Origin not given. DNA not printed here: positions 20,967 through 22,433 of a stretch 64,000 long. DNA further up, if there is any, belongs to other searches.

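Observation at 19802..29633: CDP-3,6-dideoxyhexose genes coupled to a ThDP acetolactate-synthase-like enzyme, a zinc-ribbon C-methyltransferase-like protein and a NeuB paralog: candidate branched-chain dideoxy sugar pathway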

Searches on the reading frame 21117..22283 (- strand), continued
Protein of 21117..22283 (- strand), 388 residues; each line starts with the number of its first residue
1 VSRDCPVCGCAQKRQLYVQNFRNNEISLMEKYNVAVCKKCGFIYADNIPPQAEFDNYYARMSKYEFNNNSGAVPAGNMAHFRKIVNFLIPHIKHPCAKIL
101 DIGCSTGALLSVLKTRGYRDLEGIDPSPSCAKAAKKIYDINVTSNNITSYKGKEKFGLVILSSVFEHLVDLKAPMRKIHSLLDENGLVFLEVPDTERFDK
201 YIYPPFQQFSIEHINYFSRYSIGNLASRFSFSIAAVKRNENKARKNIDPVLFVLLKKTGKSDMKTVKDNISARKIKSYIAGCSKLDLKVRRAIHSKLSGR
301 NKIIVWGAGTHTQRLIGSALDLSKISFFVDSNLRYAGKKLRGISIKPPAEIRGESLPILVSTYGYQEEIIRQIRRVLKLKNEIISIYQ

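Call 56: fold_search(model_id=the predicted structure, library=pdb)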
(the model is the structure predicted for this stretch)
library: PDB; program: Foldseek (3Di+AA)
matches with E <= 10: 1922; with E <= 0.001: 1136
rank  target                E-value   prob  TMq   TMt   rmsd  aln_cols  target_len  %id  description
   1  5t67_A                4.0e-21  1.00  0.69  0.66   5.7       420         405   16  x-ray structure of the KijD1 C3-methyltransferase from Actinomadura kijaniata in complex with SAH and dTDP-sugar produ (released 2016-09-14)
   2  4rv9                  1.9e-20  1.00  0.64  0.60   6.4       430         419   18  Crystal structure of MtmC in complex with SAH (released 2015-02-04)
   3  5t6b_C                2.3e-20  1.00  0.67  0.66   6.2       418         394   16  X-ray structure of the KijD1 C3-methyltransfeerase, converted to monomeric form (released 2016-09-14)
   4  5t67_B                2.3e-20  1.00  0.67  0.65   6.0       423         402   17  x-ray structure of the KijD1 C3-methyltransferase from Actinomadura kijaniata in complex with SAH and dTDP-sugar produ (released 2016-09-14)
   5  4rvd                  4.1e-20  1.00  0.67  0.63   6.1       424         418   17  Crystal structure of MtmC in complex with SAM (released 2015-01-28)
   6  5t6b_A                5.5e-20  1.00  0.68  0.66   6.0       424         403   17  X-ray structure of the KijD1 C3-methyltransfeerase, converted to monomeric form (released 2016-09-14)
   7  5t6b_B                7.4e-20  1.00  0.67  0.65   6.0       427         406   18  X-ray structure of the KijD1 C3-methyltransfeerase, converted to monomeric form (released 2016-09-14)
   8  5t64_A                1.3e-19  1.00  0.69  0.67   5.8       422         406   16  X-ray structure of the C3-methyltransferase KijD1 from Actinomadura kijaniata in complex with TDP and SAH (released 2016-09-14)
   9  5t64_B                2.1e-19  1.00  0.67  0.66   5.9       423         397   16  X-ray structure of the C3-methyltransferase KijD1 from Actinomadura kijaniata in complex with TDP and SAH (released 2016-09-14)
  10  5t6b_D                2.7e-19  1.00  0.66  0.66   6.3       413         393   16  X-ray structure of the KijD1 C3-methyltransfeerase, converted to monomeric form (released 2016-09-14)
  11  4e2y                  2.9e-19  1.00  0.68  0.66   6.1       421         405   16  X-ray Structure of the E224Q mutant of TcaB9, a C-3'-Methyltransferase, in Complex with S-Adenosyl-L-Homocysteine and Su (released 2012-04-25)
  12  4e31                  3.1e-19  1.00  0.66  0.64   6.3       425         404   16  X-ray Structure of the Y76F mutant of TcaB9, a C-3'-Methyltransferase, in Complex with S-Adenosyl-L-Homocysteine and Sug (released 2012-04-25)
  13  3ndi                  3.3e-19  1.00  0.66  0.63   6.2       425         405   16  X-ray Structure of a C-3'-Methyltransferase in Complex with S-adenosylmethionine and dTMP (released 2010-06-30)
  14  4e2z                  4.9e-19  1.00  0.68  0.65   6.1       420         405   16  X-ray Structure of the H225N mutant of TcaB9, a C-3'-Methyltransferase, in Complex with S-Adenosyl-L-Homocysteine and Su (released 2012-04-25)
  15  4e2w                  9.5e-19  1.00  0.67  0.65   6.2       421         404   16  X-ray Structure of the H181N mutant of TcaB9, a C-3'-Methyltransferase, in Complex with S-Adenosyl-L-Homocysteine and Su (released 2012-04-25)
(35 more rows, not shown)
